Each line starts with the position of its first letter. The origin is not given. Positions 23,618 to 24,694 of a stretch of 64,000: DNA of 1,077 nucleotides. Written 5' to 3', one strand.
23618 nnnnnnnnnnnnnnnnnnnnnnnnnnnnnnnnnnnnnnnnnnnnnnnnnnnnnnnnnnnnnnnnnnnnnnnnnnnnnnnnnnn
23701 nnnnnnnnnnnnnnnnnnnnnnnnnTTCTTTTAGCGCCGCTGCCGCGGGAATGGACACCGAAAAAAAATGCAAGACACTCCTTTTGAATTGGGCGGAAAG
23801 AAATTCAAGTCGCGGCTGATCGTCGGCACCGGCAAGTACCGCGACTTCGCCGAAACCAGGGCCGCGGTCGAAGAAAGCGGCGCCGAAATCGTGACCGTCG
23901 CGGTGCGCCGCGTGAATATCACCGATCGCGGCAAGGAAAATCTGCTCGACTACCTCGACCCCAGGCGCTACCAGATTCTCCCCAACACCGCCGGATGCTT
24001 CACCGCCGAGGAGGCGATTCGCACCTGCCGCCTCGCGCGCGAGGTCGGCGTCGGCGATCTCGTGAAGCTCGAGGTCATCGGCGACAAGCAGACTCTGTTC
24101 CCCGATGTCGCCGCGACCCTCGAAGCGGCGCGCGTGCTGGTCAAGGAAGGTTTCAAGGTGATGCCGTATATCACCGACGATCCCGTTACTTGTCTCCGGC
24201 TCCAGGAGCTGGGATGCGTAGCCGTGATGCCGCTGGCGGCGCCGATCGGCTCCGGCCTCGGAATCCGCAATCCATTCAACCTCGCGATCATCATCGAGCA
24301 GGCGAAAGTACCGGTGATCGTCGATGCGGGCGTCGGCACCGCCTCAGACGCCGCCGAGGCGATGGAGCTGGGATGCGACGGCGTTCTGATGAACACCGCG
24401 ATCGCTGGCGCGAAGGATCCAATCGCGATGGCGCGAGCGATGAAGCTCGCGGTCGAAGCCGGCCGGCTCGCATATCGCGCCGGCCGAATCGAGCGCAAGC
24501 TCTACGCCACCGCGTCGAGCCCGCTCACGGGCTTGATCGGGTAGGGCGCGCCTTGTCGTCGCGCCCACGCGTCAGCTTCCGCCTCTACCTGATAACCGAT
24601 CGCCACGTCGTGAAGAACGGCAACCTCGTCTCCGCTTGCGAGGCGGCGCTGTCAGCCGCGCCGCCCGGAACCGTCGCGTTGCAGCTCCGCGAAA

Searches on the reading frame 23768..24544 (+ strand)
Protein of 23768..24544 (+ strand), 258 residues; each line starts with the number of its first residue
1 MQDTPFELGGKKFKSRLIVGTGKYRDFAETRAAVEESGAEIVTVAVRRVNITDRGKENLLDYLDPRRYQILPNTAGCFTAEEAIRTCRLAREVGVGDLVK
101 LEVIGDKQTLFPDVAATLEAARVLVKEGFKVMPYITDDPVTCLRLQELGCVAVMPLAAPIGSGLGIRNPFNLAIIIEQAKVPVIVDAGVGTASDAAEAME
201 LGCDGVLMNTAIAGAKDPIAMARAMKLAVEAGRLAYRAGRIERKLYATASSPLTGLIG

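Call 35: find_related_loci(query=window:23768-24544:+, collection=genome_contigs, flank=10000)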
Query window:23768-24544:+ (258 aa) in genome_contigs; peptide patterns used: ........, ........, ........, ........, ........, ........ (x = any residue, [..] = any of these).
600 stretches matched a pattern (row limit reached: there are more); 522 encode a relative of the query (tblastn E <= 1e-3); the best 80 are kept; 80 distinct loci.
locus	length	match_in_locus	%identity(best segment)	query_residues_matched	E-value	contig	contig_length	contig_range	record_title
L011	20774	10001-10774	98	1-258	4e-167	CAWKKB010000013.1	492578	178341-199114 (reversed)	MAG: uncultured delta proteobacterium isolate MFD00731.bin.2.133 genome assembly, contig: contig_711, whole genome shotg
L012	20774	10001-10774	98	1-258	3e-167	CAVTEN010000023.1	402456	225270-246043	MAG: uncultured delta proteobacterium isolate MFD00964.bin.2.270 genome assembly, contig: contig_33754, whole genome sho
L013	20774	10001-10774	97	1-258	2e-166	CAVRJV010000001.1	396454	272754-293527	MAG: uncultured delta proteobacterium isolate MFD05580.bin.2.15 genome assembly, contig: contig_16053, whole genome shot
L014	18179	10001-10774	97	1-258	3e-166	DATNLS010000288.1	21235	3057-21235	MAG TPA_asm: Candidatus Acidiferrales bacterium isolate SMAG_U11458 k141_544883, whole genome shotgun sequence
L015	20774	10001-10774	97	1-258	1e-165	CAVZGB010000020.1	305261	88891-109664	MAG: uncultured delta proteobacterium isolate MFD05521.bin.1.220 genome assembly, contig: contig_78559, whole genome sho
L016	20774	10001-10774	97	1-258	1e-165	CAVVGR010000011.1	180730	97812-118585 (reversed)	MAG: uncultured delta proteobacterium isolate MFD01716.bin.2.12 genome assembly, contig: contig_56135, whole genome shot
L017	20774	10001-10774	97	1-258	2e-165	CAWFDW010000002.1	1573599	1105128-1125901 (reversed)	MAG: uncultured delta proteobacterium isolate MFD05513.bin.2.169 genome assembly, contig: contig_18592, whole genome sho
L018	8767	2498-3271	97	1-258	2e-165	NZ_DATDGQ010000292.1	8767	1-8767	MAG: Candidatus Binatus sp. isolate SMAG_U256 k141_391988, whole genome shotgun sequence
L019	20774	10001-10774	96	1-258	9e-165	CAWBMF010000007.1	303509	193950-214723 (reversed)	MAG: uncultured delta proteobacterium isolate MFD00731.bin.1.188 genome assembly, contig: contig_33168, whole genome sho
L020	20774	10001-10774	97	1-258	1e-164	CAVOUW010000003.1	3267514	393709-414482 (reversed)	MAG: uncultured delta proteobacterium isolate MFD10064.bin.1.24 genome assembly, contig: contig_9770, whole genome shotg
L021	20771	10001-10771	97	1-257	2e-164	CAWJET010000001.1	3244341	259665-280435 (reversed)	MAG: uncultured delta proteobacterium isolate MFD09222.bin.1.22 genome assembly, contig: contig_37878, whole genome shot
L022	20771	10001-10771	97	1-257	2e-164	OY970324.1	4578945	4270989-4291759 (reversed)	MAG: uncultured delta proteobacterium isolate MFD05502.bin.1.132 genome assembly, chromosome: 1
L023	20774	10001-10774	96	1-258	3e-164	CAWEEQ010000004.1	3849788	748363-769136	MAG: uncultured delta proteobacterium isolate MFD01138.bin.1.15 genome assembly, contig: contig_9436, whole genome shotg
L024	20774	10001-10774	97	1-258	4e-164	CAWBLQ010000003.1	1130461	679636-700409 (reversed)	MAG: Candidatus Binataceae bacterium isolate MFD02248.bin.1.59 genome assembly, contig: contig_20764, whole genome shotg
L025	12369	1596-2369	96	1-258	8e-164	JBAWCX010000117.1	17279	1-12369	MAG: Candidatus Binatus sp. isolate MFD09556_ilm_asm_bin15 k127_242077, whole genome shotgun sequence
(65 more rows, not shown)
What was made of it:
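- Tried and rejected: The best species representative has ThiG 98% identical (call 35).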
